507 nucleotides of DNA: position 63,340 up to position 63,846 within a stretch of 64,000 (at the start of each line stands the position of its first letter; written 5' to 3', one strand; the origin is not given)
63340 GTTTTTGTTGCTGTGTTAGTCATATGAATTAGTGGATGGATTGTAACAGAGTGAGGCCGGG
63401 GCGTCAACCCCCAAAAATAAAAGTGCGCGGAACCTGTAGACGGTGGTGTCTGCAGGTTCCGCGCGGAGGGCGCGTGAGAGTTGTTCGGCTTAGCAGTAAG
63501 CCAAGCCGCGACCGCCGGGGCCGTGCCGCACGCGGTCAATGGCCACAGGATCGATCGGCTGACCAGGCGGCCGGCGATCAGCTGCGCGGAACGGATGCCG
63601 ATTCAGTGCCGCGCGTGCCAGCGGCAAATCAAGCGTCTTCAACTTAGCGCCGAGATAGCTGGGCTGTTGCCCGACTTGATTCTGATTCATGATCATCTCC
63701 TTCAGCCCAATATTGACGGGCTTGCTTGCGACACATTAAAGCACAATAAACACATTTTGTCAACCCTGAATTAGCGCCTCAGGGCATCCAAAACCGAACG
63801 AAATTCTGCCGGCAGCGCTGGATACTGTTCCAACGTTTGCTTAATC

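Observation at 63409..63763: Island J: a minimal promoter, 66-aa ORF and terminator unit inserted in front of rpsA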

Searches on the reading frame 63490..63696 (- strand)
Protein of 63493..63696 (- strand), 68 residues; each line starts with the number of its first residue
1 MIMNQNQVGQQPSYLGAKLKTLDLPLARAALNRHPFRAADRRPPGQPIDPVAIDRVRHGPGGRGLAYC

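Call 9: find_encoding_contigs(protein=window:63493-63696:-, flank=10000, max_places=10)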
Protein seq(68 aa) (68 aa): no gene with exactly this product is on record in the collection.

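Call 10: search_protein_families(library=pfam, proteins=[window:63493-63696:-], max_evalue=1)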
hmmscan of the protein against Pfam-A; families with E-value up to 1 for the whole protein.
seq(68 aa): 0 families

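Call 12: find_encoding_contigs(protein=window:63490-63690:-, flank=10000, max_places=10)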
Protein window:63490-63690:- (66 aa): 7 contigs read that carry it; 6 places shown.
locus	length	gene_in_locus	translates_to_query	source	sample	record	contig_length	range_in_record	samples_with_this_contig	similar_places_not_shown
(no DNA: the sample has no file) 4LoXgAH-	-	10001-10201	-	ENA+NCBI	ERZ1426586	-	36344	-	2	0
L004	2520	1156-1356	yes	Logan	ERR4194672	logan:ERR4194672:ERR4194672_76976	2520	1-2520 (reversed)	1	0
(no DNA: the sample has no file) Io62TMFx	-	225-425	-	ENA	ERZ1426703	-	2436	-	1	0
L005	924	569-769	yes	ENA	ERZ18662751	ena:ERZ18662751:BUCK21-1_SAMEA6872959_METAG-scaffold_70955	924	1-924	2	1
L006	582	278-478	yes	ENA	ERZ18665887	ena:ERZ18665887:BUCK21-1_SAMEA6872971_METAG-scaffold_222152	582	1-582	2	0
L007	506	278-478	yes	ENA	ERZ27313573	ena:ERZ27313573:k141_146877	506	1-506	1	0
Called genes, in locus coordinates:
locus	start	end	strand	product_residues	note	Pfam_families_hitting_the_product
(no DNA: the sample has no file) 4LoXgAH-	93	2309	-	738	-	-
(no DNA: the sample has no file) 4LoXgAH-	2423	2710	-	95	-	PF01713:Smr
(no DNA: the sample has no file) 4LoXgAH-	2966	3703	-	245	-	PF22935:RM44_endonuclase (faint), PF14622:Ribonucleas_3_3, PF00636:Ribonuclease_3, PF00035:dsrm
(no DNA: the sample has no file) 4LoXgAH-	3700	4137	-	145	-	PF01029:NusB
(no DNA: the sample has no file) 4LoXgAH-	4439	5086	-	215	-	-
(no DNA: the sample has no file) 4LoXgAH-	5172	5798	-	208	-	-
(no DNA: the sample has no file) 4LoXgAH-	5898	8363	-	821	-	PF00521:DNA_topoisoIV, PF03989:DNA_gyraseA_C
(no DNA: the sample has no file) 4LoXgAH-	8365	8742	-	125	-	-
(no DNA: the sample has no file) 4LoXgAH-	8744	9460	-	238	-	PF13483:Lactamase_B_3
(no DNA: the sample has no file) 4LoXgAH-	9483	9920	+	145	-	-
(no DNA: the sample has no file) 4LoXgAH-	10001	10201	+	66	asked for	-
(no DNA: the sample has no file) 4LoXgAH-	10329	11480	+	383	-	PF00575:S1 (weak), PF21710:Spt6_S1 (faint), PF00575:S1, PF13509:S1_2 (faint), PF00575:S1, PF23459:S1_RRP5 (weak)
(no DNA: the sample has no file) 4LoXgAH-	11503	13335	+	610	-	PF06480:FtsH_ext (faint), PF06068:TIP49 (faint), PF00004:AAA, PF17862:AAA_lid_3, PF01434:Peptidase_M41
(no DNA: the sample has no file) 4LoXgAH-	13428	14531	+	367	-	-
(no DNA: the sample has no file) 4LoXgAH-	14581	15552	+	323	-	-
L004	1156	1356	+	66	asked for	-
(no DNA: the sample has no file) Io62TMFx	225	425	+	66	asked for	-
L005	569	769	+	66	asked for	-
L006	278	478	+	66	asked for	-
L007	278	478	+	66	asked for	-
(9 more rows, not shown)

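Call 14: find_homologous_proteins(query=window:63493-63690:-, max_evalue=10)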
Query seq(66 aa) (66 aa): 1 proteins with E <= 10 among 1 candidates.
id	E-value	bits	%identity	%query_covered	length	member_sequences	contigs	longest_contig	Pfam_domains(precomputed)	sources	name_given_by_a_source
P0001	7.6e-37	142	98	100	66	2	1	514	-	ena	-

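Call 16: find_encoding_contigs(protein=P0001, flank=10000)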
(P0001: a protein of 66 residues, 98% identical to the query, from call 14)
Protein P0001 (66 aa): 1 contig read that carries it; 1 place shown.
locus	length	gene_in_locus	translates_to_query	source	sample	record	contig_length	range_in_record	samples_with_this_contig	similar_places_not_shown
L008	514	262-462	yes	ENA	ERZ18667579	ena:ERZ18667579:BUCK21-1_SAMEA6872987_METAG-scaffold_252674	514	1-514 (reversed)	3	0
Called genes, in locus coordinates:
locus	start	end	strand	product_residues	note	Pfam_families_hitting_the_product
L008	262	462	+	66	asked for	-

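Call 30: search_protein_representatives(protein=window:63493-63696:-)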
Query: 68 residues. Proteins with E-value up to 0.001 (for the whole library): 1; up to 1e-10: 1; up to 1e-30: 0. The best 1 are listed.
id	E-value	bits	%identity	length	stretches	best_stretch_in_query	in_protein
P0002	1.3e-13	66.9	67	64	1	11-67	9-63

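Call 32: find_encoding_contigs(protein=P0002, flank=10000, max_places=10)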
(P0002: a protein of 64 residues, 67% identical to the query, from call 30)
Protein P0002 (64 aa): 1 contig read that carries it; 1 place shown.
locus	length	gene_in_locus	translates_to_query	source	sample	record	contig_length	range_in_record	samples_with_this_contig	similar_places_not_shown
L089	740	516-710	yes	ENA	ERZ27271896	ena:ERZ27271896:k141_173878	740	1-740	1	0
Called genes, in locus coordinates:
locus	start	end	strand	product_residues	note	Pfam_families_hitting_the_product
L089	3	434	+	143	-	?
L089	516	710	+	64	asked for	-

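Call 36: find_homologous_proteins(query=A2, max_evalue=10)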
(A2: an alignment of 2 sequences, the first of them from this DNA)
Query A2 (2 sequences) (66 aa, profile of the alignment): 2 proteins with E <= 10 among 15 candidates.
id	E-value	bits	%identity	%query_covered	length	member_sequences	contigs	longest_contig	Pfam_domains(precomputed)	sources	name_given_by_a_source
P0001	4.5e-37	144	98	100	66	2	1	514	-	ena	-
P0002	1.5e-34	136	66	85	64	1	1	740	-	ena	-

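Call 38: find_related_loci(query=A2, collection=metagenome_contigs, flank=5000)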
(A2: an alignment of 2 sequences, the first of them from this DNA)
Query A2 (66 aa) in metagenome_contigs; peptide patterns used: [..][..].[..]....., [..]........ (x = any residue, [..] = any of these).
104 stretches matched a pattern, but none encodes a relative of the query by tblastn (E <= 1e-3).

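Call 39: find_related_loci(query=A2, collection=viral_contigs, flank=5000)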
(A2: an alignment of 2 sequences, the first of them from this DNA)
Query A2 (66 aa) in viral_contigs; peptide patterns used: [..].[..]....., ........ (x = any residue, [..] = any of these).
40 stretches matched a pattern, but none encodes a relative of the query by tblastn (E <= 1e-3).

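Call 43: search_protein_families(library=pfam, proteins=[window:63493-63690:-], max_evalue=10)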
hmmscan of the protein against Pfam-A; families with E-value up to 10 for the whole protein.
seq(66 aa): 0 families

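Call 44: search_protein_families(library=phrogs, proteins=[window:63493-63690:-], max_evalue=10)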
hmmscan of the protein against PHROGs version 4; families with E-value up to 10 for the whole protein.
seq(66 aa): 0 families

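Call 45: search_protein_families(library=padloc, proteins=[window:63493-63690:-], max_evalue=10)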
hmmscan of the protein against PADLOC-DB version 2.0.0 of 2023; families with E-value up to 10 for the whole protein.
seq(66 aa): 0 families

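Call 46: search_protein_families(library=ncbifam, proteins=[window:63493-63690:-], max_evalue=10)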
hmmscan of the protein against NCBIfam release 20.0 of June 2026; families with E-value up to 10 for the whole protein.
seq(66 aa): 0 families

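Call 52: predict_structure(alignment_id=A2)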
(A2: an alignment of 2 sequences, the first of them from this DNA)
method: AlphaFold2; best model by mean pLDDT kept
length: 66 residues; sequences in the alignment: 2
mean_pLDDT: 57.9   pTM: 0.20
mean pLDDT of the five models: 57.9, 57.9, 55.3, 54.3, 54.3
residues with pLDDT >= 90: 0; 70-90: 2; 50-70: 57; < 50: 7
segments of 3 or more residues with pLDDT < 50: 1-3
pLDDT, mean of each block of 10 residues (from residue 1): 49 57 69 55 64 58 51
secondary structure, 60 per line:
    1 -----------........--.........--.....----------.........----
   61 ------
elements in order: H12-19 H22-30 H33-37 H48-56

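Call 54: search_solved_structures(query=A2, max_evalue=10, show_alignments=2)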
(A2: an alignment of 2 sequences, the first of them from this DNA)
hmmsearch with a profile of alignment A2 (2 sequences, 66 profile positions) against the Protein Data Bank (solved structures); distinct sequences matched with E-value up to 10: 0.

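Call 68: search_dna_similar(query=window:63493-63690:-, collection=plasmids, mode=protein, max_evalue=1)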
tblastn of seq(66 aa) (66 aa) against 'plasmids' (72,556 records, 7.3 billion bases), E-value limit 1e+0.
No match.

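Call 90: list_cluster_members(proteins=[window:63493-63690:-, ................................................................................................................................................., P0002])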
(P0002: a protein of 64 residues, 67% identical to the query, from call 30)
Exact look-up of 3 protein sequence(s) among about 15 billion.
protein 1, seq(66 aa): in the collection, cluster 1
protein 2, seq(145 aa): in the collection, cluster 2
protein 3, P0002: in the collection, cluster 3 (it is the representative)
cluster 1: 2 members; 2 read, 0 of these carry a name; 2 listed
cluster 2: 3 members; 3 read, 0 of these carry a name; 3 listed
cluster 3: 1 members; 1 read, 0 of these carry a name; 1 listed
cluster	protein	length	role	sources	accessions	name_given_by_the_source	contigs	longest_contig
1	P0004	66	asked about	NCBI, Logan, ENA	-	-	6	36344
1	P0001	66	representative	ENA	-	-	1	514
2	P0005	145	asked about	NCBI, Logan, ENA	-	-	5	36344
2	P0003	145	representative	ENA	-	-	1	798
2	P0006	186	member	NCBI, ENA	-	-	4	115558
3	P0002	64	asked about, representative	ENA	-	-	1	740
